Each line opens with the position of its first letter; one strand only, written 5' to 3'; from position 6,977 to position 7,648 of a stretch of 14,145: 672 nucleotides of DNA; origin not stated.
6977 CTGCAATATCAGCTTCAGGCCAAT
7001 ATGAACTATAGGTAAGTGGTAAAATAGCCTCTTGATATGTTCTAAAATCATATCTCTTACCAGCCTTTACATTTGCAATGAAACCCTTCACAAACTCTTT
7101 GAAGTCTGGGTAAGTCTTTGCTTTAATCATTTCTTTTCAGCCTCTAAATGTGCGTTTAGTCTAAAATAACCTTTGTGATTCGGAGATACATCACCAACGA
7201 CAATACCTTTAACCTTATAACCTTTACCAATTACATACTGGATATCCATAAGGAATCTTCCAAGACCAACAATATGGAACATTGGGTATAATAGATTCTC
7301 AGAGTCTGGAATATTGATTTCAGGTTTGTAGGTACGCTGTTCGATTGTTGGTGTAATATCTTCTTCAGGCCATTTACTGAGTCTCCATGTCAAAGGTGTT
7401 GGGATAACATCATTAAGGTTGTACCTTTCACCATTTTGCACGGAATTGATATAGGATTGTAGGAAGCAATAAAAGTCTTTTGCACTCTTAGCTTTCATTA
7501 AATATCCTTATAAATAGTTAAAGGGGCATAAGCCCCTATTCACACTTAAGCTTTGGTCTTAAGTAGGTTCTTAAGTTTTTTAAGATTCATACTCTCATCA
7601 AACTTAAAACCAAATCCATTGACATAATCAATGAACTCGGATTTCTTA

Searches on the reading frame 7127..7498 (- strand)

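Call 77: search_protein_families(library=phrogs, proteins=[window:7127-7498:-], max_evalue=0.001)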
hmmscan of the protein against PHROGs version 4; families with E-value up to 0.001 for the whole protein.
window:7127-7498:- (123 aa): 2 families
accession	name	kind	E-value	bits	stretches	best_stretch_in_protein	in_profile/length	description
phrog_4463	-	unknown function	2.9e-79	264.1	1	1-123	1-123/123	-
phrog_3995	-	tail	3.1e-15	57.2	1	1-120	2-120/294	tail protein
